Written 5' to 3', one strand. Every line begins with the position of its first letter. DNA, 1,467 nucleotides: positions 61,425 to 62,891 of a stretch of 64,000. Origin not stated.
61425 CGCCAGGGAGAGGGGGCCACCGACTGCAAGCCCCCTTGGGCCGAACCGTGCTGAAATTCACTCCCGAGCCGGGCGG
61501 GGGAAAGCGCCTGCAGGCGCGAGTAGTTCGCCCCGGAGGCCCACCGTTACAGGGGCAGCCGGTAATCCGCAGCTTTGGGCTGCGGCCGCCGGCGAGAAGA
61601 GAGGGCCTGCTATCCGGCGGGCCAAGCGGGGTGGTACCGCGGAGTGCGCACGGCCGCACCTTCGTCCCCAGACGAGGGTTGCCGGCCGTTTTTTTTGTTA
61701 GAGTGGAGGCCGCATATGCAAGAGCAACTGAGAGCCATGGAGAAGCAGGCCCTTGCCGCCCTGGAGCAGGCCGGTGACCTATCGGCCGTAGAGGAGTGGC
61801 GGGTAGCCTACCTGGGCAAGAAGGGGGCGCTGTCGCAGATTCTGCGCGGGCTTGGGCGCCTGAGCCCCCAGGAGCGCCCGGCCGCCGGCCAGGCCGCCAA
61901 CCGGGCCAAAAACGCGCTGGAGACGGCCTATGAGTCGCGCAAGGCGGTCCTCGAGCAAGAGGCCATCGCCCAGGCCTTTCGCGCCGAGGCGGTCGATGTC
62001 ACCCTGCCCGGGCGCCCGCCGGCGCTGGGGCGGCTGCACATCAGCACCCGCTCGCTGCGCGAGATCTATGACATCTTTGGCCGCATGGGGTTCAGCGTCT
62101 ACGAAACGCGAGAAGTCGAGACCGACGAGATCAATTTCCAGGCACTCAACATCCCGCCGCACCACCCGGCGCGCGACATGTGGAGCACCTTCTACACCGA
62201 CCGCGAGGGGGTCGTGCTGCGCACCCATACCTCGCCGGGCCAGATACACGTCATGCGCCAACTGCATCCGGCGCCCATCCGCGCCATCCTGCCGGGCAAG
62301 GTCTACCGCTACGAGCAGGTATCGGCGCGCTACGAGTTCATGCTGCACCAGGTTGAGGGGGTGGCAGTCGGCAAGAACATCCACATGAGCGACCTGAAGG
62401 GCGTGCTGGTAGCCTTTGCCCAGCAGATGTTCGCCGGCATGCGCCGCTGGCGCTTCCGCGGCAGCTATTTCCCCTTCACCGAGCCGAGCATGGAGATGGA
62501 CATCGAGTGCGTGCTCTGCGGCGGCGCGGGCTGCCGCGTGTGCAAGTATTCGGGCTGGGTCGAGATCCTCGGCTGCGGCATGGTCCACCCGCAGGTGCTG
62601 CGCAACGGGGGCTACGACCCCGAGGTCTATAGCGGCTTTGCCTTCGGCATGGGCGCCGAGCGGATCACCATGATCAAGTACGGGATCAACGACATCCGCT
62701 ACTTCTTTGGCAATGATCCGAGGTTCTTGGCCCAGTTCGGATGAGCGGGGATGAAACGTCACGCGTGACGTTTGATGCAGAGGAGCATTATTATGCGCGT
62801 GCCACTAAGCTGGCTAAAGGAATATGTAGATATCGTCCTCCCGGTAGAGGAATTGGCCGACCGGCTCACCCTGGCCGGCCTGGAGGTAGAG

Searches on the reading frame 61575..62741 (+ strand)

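Call 64: search_protein_families(library=pfam, proteins=[window:61575-62741:+], max_evalue=0.0001)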
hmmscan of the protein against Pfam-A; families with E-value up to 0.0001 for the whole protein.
window:61575-62741:+ (389 aa): 2 families
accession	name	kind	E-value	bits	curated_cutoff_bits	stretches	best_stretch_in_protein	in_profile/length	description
PF01409.25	tRNA-synt_2d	-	1e-88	297.4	19.8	1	140-388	2-246/246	tRNA synthetases class II core domain (F)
PF02912.23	Phe_tRNA-synt_N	-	1.1e-24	86.6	22.3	1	68-133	2-67/69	Aminoacyl tRNA synthetase class II, N-terminal domain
